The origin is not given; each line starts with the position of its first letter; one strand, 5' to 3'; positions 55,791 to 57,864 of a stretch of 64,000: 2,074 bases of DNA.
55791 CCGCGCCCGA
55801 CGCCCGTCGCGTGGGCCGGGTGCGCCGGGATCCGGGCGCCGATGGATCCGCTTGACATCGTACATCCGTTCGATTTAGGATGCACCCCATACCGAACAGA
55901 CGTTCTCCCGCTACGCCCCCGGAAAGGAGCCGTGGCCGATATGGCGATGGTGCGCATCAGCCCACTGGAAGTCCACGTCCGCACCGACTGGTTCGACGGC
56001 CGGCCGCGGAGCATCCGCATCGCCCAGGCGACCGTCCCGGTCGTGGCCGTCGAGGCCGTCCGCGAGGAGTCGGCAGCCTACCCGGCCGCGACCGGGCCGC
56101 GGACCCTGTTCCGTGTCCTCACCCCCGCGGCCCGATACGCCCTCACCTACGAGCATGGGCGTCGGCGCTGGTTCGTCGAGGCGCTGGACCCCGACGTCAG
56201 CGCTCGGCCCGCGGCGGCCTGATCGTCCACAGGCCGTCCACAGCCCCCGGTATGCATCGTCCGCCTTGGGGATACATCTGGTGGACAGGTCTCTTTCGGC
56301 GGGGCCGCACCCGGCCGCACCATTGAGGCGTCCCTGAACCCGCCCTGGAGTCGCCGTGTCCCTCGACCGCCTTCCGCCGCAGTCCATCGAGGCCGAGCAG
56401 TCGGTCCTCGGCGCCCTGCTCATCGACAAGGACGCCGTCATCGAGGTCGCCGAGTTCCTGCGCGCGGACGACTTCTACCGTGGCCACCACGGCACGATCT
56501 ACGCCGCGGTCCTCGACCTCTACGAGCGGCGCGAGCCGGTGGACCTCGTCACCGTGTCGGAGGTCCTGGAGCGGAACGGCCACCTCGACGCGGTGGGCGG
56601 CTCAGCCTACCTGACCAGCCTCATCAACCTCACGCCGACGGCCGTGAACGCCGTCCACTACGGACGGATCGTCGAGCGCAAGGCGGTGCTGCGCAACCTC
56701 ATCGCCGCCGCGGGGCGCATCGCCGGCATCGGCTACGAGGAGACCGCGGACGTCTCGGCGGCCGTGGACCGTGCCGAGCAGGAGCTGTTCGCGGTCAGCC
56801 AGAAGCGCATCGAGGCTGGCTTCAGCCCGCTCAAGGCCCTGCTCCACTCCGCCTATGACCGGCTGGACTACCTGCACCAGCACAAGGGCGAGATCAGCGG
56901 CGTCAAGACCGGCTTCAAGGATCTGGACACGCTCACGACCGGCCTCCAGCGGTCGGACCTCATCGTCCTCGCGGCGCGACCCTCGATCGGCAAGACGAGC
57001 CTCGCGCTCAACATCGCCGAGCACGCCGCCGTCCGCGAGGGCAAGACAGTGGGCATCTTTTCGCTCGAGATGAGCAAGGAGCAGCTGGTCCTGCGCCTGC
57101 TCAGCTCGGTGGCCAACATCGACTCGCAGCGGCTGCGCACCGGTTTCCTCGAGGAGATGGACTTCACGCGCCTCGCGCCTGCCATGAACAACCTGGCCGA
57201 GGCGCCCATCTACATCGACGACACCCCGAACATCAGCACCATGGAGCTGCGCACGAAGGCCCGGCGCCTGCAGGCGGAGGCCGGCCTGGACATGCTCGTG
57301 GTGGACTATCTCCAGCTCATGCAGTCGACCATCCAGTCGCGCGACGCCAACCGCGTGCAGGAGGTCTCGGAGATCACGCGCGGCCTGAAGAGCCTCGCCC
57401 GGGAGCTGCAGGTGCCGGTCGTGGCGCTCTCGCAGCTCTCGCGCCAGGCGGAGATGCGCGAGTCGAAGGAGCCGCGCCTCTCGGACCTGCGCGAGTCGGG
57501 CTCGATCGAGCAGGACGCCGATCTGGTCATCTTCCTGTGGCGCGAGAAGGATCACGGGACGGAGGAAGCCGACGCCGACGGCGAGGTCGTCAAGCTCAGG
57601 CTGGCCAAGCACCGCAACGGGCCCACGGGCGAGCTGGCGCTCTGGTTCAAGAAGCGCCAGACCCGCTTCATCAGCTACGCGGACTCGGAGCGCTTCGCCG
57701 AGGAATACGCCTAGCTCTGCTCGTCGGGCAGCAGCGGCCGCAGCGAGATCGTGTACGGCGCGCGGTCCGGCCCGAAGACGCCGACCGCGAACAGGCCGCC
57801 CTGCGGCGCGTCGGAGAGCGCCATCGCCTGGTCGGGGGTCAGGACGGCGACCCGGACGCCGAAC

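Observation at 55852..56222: Small 93-aa gene with its own promoter and LexA box directly downstream of dinB; a candidate novel SOS effector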

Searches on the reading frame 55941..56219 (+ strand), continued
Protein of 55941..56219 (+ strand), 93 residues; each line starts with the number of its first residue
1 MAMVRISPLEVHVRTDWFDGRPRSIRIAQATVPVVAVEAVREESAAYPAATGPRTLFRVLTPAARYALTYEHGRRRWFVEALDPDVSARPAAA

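Call 36: find_homologous_proteins(query=A3, max_evalue=0.1)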
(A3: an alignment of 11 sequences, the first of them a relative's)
Query A3 (11 sequences) (87 aa, profile of the alignment): 697 proteins with E <= 0.1 among 1855 candidates; the best 120 are listed.
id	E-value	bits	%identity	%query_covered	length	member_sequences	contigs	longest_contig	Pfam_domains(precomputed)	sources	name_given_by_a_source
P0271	1.8e-36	142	77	100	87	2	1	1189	-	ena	-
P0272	2.4e-36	141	97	100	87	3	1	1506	-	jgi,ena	-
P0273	2.4e-36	141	78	100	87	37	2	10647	-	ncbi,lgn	-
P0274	2.4e-36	141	83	100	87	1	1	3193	-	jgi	-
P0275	2.8e-36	141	89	100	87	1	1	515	-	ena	-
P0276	2.9e-36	141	87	100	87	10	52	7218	-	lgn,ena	-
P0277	2.9e-36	141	83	100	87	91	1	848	-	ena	-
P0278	3.0e-36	141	89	100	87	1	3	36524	-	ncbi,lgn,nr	ncbi:MAG: hypothetical protein M3406_15685 [Chloroflexota bacterium]|nr:hypothetical protein [Chloro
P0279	3.1e-36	141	80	100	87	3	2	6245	-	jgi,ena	jgi:hypothetical protein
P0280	3.6e-36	141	89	100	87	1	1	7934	-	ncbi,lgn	-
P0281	3.7e-36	141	79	100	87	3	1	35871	-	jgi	jgi:hypothetical protein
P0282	3.8e-36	140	90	100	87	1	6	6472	-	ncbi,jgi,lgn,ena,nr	ncbi:MAG: hypothetical protein H0W17_00510 [Chloroflexi bacterium]|nr:hypothetical protein [Chlorofl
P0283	4.3e-36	140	82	100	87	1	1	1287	-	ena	-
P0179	4.7e-36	140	100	100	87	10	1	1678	-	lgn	-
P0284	6.1e-36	140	82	100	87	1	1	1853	-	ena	-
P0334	7.0e-35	136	67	100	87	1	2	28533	-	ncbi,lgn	-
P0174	2.0e-34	135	59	100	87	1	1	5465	-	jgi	jgi:hypothetical protein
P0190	2.2e-34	135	53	100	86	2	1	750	-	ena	-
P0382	2.9e-34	134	75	100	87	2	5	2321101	-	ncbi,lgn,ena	-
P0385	3.0e-34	134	62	100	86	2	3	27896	-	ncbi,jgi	jgi:hypothetical protein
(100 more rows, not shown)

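Call 37: find_encoding_contigs(protein=P0382, flank=6000, max_places=2)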
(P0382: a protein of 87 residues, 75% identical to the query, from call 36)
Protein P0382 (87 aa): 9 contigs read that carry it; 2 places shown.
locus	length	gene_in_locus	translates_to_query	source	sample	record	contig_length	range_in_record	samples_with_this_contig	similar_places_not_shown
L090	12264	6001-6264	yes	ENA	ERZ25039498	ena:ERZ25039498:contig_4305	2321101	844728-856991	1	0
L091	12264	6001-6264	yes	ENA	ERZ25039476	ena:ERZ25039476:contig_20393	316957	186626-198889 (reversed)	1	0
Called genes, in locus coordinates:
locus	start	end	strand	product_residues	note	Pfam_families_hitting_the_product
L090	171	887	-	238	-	PF03796:DnaB_C, PF13481:AAA_25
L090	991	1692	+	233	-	-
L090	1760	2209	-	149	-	PF01281:Ribosomal_L9_N, PF03948:Ribosomal_L9_C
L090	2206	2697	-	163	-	PF06803:DUF1232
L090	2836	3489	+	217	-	PF01726:LexA_DNA_bind, PF09339:HTH_IclR (weak), PF00717:Peptidase_S24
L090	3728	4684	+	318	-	PF06224:AlkZ-like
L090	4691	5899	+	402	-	PF00817:IMS, PF11798:IMS_HHH (weak), PF11799:IMS_C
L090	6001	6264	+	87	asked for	-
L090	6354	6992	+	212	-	PF04961:FTCD_C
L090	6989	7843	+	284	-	PF00763:THF_DHG_CYH, PF02882:THF_DHG_CYH_C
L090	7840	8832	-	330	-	PF13379:NMT1_2, PF09084:NMT1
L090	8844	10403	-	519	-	PF00005:ABC_tran, PF13304:AAA_21 (faint), PF00528:BPD_transp_1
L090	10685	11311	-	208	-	PF09335:VTT_dom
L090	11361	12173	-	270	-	PF01569:PAP2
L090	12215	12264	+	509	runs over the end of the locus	PF00221:Lyase_aromatic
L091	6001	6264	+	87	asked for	-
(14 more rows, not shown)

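Call 38: find_encoding_contigs(protein=P0385, flank=6000, max_places=2)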
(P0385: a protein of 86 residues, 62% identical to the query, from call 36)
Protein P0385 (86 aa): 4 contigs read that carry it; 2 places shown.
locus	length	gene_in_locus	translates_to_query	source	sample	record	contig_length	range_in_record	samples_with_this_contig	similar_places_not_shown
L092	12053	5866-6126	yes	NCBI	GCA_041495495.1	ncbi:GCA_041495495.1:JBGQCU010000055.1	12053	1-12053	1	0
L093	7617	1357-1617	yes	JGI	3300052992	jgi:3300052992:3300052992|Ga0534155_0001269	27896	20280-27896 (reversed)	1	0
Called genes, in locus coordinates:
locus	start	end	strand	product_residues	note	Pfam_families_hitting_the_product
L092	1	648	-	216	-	?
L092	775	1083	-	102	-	PF13451:zf_Tbcl, PF23477:zf_Tbcl_2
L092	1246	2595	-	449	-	PF00772:DnaB, PF13481:AAA_25, PF03796:DnaB_C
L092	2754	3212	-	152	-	PF01281:Ribosomal_L9_N, PF03948:Ribosomal_L9_C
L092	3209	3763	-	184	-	PF06803:DUF1232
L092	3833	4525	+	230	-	PF01726:LexA_DNA_bind, PF09339:HTH_IclR (faint), PF00717:Peptidase_S24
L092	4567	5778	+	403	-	PF00817:IMS, PF11798:IMS_HHH (weak), PF11799:IMS_C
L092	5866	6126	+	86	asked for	-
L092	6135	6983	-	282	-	PF00551:Formyl_trans_N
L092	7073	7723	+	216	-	PF04961:FTCD_C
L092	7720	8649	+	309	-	PF00763:THF_DHG_CYH, PF02882:THF_DHG_CYH_C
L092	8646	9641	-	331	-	PF13379:NMT1_2 (weak), PF09084:NMT1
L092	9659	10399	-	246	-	PF00528:BPD_transp_1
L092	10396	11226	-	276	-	PF09818:ABC_ATPase (faint), PF00005:ABC_tran, PF13304:AAA_21 (weak)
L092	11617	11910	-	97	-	-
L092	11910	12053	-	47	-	?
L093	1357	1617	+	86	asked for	-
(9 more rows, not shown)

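Call 39: find_encoding_contigs(protein=P0334, flank=6000, max_places=2)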
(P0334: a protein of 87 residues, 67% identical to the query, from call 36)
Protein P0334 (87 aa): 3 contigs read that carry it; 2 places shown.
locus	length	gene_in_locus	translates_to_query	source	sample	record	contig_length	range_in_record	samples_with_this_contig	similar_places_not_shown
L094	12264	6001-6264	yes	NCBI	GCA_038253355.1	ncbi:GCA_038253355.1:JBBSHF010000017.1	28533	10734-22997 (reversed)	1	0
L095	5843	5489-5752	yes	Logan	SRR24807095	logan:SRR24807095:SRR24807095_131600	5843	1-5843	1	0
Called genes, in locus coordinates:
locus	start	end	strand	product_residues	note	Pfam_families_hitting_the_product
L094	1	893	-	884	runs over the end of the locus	PF00772:DnaB, PF13481:AAA_25, PF03796:DnaB_C, PF14890:Intein_splicing, PF14528:LAGLIDADG_3, PF03796:DnaB_C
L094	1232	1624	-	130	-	PF12680:SnoaL_2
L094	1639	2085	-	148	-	PF01281:Ribosomal_L9_N, PF03948:Ribosomal_L9_C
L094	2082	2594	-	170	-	PF06803:DUF1232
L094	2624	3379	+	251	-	PF01726:LexA_DNA_bind, PF00717:Peptidase_S24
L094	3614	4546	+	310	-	PF06224:AlkZ-like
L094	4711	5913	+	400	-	PF00817:IMS, PF11798:IMS_HHH (faint), PF21999:IMS_HHH_1 (faint), PF11799:IMS_C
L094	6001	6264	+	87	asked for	-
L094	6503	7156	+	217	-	PF04961:FTCD_C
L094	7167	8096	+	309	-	PF00763:THF_DHG_CYH, PF02882:THF_DHG_CYH_C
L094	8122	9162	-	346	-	PF13379:NMT1_2 (faint), PF09084:NMT1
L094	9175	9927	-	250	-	PF00528:BPD_transp_1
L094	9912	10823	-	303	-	PF00005:ABC_tran, PF13304:AAA_21 (weak)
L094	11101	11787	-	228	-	PF09335:VTT_dom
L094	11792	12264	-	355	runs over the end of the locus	PF01569:PAP2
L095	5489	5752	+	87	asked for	-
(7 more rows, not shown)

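Call 43: search_protein_families(library=phrogs, alignment_id=A2, max_evalue=1)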
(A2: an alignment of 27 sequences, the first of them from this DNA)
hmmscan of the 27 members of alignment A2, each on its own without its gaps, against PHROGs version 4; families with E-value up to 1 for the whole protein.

A. member 1, seq(93 aa): 0 families

B. families by the number of members that match (of 27 scanned): 8 families
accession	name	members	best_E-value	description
phrog_32481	-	2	0.084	-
phrog_1463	-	1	0.051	-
phrog_34570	-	1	0.13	virion structural protein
phrog_15183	-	1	0.14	-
phrog_32036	-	1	0.18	-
phrog_4811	-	1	0.22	-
phrog_5630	-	1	0.31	-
phrog_24467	-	1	0.42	-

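Call 44: search_protein_families(library=padloc, alignment_id=A2, max_evalue=1)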
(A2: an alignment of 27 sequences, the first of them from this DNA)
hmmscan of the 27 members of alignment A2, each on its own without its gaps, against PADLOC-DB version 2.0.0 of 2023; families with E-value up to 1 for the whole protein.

A. member 1, seq(93 aa): 0 families

B. families by the number of members that match (of 27 scanned): 2 families
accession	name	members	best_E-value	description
PDLC04299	PDC-M02B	1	0.015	-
PDLC03505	REase_II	1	0.028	Type II restriction enzyme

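Call 56: search_dna_similar(query=P0179, collection=plasmids, mode=protein, max_rows=40, max_evalue=10)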
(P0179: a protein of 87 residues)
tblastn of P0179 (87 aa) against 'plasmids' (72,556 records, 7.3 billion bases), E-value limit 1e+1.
Records with a match: 2; places in all: 2; records where one place covers at least 80% of the query: 0.
Best place of each record, by identity: <60% 2.
By first word of the organism name: Pacificitalea 1; Mesorhizobium 1.
By predicted mobility (MOB-suite, as given by PLSDB): non-mobilizable 1; conjugative 1.
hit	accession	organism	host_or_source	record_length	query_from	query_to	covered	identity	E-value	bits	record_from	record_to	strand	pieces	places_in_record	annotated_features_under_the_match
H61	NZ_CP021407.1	Pacificitalea manganoxidans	cell culture,sediment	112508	7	69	72%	33.8%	1e+1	32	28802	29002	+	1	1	tcuB: tricarballylate utilization 4Fe-4S protein TcuB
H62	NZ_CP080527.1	Mesorhizobium sp. AR07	Oxytropis sp.,Cell culture,root nodule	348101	33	78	53%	32.6%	8e+0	32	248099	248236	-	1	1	hypothetical protein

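Call 72: search_protein_families(library=pfam, alignment_id=A6, max_evalue=10)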
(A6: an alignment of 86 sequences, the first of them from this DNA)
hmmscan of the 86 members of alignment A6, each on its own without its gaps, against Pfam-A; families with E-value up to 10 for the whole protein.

A. member 1, seq(93 aa): 0 families

B. families by the number of members that match (of 86 scanned): 14 families
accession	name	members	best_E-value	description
PF20114.4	DUF6504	12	0.011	Domain of unknown function (DUF6504)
PF02395.22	Peptidase_S6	5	0.0063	Immunoglobulin A1 protease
PF19135.5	DUF5818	4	0.012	Protein of unknown function (DUF5818)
PF18974.5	DUF5710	3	0.056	Domain of unknown function (DUF5710)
PF21139.3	BT_MCC_alpha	1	0.013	Methylcrotonyl-CoA carboxylase, alpha-subunit, BT domain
PF20126.4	TumE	1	0.02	Toxin TumE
PF19380.4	DUF5955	1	0.047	Family of unknown function (DUF5955)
PF18103.7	SH3_11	1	0.056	Retroviral integrase C-terminal SH3 domain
PF25793.1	WH_2nd_NFRKB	1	0.097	NFRKB second winged helix domain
PF21607.2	FabD_helical_ins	1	0.14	[Acyl-carrier-protein] S-malonyltransferase, inserted helical domain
PF00789.26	UBX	1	0.15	UBX domain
PF07731.20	Cu-oxidase_2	1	0.16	Multicopper oxidase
PF12483.13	GIDE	1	0.22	E3 Ubiquitin ligase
PF07437.17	YfaZ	1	0.26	YfaZ precursor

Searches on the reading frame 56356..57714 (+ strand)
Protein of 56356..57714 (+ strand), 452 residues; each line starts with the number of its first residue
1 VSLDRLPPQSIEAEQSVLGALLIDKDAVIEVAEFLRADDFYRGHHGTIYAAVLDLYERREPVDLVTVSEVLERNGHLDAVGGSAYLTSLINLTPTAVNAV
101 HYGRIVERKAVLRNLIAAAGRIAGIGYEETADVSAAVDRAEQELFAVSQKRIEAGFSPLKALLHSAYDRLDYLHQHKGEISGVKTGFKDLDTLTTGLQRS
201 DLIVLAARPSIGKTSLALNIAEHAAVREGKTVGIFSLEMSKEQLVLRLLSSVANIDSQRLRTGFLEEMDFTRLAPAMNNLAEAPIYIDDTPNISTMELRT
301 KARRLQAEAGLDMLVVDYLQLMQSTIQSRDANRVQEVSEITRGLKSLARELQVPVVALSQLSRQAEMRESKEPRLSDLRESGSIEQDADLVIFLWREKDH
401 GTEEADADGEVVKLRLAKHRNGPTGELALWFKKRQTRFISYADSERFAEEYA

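Call 3: search_protein_families(library=pfam, proteins=[window:56356-57714:+], max_evalue=1)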
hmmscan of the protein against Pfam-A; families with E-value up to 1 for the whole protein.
window:56356-57714:+ (452 aa): 8 families
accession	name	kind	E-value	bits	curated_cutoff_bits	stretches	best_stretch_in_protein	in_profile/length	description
PF03796.21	DnaB_C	-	9.9e-104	346.7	27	1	182-438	1-253/255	DnaB-like helicase C terminal domain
PF00772.26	DnaB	-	2.9e-34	117.6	23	1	7-107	2-102/103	DnaB-like helicase N terminal domain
PF13481.12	AAA_25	-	3.8e-10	40.1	27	1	185-363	17-192/195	AAA domain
PF06745.19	ATPase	-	0.00013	21.9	26.6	1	183-345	1-152/231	KaiC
PF13191.12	AAA_16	-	0.011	16.7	32.6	1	199-323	23-145/167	AAA ATPase domain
PF01695.23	IstB_IS21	-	0.012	15.6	24.1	1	114-237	10-128/238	IstB-like ATP binding protein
PF20720.3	nSTAND3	-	0.18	11.9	27.2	1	195-230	12-47/155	Novel STAND NTPase 3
PF13479.12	AAA_24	-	0.22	11.8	27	0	203-326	5-80/195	AAA domain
